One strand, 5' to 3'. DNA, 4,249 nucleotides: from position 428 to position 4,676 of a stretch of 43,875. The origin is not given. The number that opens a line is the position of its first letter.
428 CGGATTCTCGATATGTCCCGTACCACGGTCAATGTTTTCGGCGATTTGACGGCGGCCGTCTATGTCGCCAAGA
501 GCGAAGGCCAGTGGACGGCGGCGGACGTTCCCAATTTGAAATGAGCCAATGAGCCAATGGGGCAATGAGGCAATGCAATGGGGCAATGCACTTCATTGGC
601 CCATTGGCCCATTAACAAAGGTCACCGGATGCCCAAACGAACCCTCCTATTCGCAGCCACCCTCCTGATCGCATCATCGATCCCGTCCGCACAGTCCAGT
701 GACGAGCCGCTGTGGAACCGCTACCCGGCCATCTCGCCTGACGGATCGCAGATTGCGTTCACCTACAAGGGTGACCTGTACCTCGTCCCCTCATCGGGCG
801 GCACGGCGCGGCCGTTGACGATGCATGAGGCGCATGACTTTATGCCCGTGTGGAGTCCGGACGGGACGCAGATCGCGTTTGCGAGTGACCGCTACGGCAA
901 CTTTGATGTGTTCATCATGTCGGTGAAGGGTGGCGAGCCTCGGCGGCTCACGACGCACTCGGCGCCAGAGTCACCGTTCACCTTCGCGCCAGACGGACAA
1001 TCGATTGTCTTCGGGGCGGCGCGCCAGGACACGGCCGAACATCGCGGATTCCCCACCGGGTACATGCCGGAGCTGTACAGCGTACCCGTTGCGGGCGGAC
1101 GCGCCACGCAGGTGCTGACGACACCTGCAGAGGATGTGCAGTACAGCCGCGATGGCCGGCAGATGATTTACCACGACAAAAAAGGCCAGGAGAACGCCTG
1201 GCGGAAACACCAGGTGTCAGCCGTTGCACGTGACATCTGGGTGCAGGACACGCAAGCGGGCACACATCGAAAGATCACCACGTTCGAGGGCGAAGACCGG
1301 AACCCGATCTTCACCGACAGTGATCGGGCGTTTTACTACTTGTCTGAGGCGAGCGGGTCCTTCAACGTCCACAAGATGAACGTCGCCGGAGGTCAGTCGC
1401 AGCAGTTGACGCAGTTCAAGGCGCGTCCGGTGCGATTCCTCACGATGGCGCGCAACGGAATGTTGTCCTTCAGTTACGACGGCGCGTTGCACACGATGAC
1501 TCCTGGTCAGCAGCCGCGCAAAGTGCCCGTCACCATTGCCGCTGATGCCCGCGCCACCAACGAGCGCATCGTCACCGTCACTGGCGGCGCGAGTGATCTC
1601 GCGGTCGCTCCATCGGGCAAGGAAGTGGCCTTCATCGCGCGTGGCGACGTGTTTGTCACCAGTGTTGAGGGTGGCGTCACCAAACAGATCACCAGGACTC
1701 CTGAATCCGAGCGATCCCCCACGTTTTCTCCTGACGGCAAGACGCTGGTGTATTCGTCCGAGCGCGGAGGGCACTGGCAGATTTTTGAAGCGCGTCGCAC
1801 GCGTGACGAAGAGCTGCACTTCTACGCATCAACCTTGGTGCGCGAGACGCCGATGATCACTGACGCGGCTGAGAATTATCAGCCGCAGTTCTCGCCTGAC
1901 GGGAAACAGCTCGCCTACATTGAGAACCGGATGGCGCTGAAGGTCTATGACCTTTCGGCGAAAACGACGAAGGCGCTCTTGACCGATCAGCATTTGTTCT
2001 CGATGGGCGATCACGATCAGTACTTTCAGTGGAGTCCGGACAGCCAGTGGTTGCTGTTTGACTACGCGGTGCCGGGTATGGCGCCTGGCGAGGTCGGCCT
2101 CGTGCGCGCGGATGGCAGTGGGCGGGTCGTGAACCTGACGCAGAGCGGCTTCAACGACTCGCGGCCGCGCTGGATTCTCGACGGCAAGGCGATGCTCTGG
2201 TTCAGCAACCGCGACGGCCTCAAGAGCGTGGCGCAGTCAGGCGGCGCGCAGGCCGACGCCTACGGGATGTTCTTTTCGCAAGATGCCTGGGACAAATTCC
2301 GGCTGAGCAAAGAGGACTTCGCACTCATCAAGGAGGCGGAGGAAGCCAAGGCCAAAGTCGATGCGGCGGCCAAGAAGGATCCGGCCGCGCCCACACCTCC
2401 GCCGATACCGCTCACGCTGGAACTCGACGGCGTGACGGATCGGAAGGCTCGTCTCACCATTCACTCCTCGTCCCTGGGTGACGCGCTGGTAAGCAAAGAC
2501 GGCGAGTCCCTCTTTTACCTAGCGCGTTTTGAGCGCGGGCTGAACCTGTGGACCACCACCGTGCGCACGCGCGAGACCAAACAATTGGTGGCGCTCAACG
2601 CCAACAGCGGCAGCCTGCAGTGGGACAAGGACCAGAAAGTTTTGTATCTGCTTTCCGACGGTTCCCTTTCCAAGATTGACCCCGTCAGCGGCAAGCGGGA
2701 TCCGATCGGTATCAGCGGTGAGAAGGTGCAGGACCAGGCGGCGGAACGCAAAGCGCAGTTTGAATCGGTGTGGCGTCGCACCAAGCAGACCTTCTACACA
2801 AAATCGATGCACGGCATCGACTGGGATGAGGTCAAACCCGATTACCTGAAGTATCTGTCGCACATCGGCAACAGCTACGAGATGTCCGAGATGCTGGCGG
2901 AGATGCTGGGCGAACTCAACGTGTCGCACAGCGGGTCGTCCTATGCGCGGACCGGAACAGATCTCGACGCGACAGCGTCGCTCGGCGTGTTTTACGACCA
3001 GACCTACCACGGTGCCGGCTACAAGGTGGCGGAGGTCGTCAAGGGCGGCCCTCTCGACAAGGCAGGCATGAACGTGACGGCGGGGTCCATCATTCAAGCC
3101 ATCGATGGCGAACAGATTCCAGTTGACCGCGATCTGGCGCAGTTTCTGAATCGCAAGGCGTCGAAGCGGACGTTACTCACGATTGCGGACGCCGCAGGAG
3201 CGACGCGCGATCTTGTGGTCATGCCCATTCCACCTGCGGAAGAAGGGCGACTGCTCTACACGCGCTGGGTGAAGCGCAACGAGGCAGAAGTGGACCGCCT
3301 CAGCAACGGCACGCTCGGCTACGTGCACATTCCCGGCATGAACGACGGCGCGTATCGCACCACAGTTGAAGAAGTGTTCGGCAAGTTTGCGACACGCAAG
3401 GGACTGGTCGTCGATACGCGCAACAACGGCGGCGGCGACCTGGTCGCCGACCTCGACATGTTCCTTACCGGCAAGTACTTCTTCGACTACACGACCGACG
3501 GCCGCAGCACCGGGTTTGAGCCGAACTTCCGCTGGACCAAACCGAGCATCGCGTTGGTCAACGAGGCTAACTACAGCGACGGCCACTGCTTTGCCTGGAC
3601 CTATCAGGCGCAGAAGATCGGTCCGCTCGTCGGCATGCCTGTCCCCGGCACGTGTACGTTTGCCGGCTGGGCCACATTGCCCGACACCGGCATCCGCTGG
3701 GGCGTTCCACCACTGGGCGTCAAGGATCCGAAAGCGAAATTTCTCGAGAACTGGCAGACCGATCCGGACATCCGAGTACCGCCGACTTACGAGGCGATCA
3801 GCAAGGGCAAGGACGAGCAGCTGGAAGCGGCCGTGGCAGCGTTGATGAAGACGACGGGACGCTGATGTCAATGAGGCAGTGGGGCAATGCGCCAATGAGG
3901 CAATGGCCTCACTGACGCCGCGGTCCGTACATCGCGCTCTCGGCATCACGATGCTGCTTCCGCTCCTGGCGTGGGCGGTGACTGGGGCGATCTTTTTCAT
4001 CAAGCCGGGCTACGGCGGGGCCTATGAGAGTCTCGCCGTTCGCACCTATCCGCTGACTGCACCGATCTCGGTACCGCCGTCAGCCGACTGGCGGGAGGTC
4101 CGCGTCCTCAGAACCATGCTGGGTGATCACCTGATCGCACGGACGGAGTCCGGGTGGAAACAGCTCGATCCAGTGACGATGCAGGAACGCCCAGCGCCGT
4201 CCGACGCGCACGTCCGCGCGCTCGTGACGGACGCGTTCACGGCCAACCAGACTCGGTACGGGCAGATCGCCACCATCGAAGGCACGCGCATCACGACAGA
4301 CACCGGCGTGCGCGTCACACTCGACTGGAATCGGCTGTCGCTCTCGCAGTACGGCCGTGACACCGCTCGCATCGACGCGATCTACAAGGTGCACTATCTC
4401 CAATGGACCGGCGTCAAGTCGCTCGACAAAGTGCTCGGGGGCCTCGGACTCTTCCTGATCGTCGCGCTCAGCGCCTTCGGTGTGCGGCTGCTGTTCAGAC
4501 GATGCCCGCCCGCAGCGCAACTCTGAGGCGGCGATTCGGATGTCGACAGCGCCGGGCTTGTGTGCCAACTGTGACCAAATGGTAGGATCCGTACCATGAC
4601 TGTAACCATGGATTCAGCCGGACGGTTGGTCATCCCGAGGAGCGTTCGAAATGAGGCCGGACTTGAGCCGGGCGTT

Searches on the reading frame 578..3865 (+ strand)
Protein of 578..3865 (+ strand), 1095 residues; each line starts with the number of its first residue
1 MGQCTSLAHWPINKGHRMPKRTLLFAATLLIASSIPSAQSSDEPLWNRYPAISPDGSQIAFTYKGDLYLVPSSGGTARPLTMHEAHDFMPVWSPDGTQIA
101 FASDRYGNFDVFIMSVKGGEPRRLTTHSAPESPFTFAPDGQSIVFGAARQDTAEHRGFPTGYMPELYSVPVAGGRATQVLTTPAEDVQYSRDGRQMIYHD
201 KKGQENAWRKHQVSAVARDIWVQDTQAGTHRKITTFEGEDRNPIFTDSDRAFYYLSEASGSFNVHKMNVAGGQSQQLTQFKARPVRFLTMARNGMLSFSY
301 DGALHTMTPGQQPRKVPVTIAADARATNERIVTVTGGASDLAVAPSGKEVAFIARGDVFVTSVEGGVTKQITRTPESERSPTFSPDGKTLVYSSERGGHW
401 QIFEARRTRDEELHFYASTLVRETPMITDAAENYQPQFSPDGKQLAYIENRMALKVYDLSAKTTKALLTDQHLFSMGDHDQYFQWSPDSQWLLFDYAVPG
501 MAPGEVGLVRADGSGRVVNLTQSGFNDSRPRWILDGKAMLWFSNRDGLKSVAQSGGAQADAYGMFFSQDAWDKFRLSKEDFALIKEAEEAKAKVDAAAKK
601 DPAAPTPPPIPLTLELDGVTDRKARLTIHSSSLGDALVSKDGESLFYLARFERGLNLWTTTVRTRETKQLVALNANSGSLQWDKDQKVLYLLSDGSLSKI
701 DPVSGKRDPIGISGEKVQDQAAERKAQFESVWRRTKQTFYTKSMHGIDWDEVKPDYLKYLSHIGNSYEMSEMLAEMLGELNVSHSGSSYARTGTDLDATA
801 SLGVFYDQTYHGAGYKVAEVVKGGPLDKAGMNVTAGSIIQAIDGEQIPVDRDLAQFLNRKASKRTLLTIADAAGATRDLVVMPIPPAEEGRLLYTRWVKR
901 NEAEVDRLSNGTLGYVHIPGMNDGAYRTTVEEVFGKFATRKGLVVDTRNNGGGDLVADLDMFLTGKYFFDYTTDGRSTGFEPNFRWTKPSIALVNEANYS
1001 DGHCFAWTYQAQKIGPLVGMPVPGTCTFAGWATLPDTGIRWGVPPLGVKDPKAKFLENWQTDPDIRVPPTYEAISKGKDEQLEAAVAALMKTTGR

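Call 44: search_protein_families(library=pfam, proteins=[window:578-3865:+], max_evalue=0.00001)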
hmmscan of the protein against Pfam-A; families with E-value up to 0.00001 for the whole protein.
window:578-3865:+ (1095 aa): 6 families
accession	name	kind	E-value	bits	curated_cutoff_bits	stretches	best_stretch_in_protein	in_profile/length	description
PF07676.18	PD40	-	5.4e-47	157.3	20.9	2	369-403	2-37/38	WD40-like Beta Propeller Repeat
PF03572.23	Peptidase_S41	-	9e-20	71.3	24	1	913-1067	2-165/165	Peptidase family S41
PF14684.11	Tricorn_C1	-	1e-17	64.2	24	1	721-778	2-59/59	Tricorn protease C1 domain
PF00930.27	DPPIV_N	-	2.4e-13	50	22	0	48-84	46-82/354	Dipeptidyl peptidase IV (DPP IV) N-terminal region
PF25174.1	Beta-prop_THOC3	-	2.2e-10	40.5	305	0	409-494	67-146/272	THOC3 beta-propeller domain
PF14685.13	PDZ_Tricorn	-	9.2e-08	32.4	25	1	822-881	29-88/88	Tricorn protease PDZ domain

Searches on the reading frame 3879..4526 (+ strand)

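Call 44: search_protein_families(library=pfam, proteins=[window:3879-4526:+], max_evalue=0.00001)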
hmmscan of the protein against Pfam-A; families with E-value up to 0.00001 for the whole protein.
window:3879-4526:+ (215 aa): 1 family
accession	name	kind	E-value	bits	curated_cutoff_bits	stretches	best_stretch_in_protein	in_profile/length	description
PF03929.21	PepSY_TM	-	1.1e-06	29.1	28.8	1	15-208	178-295/295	PepSY-associated TM region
